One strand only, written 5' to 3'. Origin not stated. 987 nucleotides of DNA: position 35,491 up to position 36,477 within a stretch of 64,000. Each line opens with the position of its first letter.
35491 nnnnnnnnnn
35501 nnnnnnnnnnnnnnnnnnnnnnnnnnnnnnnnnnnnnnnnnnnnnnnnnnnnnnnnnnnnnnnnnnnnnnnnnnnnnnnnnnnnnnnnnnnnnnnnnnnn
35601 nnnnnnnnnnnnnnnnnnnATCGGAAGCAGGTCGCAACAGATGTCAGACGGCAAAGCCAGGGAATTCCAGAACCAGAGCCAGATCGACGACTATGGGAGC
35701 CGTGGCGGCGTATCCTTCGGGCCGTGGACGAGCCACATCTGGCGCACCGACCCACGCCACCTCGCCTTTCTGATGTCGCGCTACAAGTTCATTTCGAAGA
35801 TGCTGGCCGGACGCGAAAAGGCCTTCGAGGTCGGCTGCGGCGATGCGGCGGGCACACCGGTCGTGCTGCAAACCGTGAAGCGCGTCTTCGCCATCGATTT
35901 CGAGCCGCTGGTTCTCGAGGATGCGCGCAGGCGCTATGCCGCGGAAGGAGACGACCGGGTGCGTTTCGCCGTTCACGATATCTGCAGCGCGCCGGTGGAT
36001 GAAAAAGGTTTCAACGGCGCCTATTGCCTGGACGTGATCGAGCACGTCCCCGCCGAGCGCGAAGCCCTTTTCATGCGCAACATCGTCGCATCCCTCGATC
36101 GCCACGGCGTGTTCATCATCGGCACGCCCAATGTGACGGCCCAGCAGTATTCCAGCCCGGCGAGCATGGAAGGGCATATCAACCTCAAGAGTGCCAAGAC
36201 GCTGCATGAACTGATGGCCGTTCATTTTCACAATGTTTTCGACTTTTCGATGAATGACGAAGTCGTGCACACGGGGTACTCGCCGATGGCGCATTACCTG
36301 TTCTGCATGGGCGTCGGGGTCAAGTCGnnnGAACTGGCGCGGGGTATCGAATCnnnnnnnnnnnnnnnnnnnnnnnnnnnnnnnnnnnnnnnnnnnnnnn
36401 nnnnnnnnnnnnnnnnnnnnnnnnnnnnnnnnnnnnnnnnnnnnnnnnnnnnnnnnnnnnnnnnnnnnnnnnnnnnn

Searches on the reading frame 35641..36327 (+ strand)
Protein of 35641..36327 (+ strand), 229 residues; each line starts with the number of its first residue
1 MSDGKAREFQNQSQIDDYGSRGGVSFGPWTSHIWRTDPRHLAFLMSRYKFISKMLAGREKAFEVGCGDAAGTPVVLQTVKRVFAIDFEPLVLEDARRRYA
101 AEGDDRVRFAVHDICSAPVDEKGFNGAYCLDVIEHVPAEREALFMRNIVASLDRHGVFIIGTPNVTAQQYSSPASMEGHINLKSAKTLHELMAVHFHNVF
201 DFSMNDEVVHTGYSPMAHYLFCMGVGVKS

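Call 23: search_protein_families(library=pfam, proteins=[window:35641-36327:+], max_evalue=0.01)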
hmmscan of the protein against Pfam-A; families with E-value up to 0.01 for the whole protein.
window:35641-36327:+ (229 aa): 6 families
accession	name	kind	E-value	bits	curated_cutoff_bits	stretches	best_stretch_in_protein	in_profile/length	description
PF08241.18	Methyltransf_11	-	1.8e-11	44.9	21.2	1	63-160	2-95/95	Methyltransferase domain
PF13649.12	Methyltransf_25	-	2.5e-11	44.5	27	1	63-156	3-97/97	Methyltransferase domain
PF08242.18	Methyltransf_12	-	7.2e-08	33.5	30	1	63-158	2-98/98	Methyltransferase domain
PF13489.12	Methyltransf_23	-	1.4e-07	31.8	27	1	46-193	11-155/164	Methyltransferase domain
PF13847.12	Methyltransf_31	-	2.1e-07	31.1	27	1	60-170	6-119/145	Methyltransferase domain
PF05401.17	NodS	-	0.0016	18.7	24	1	42-182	25-167/201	Nodulation protein S (NodS)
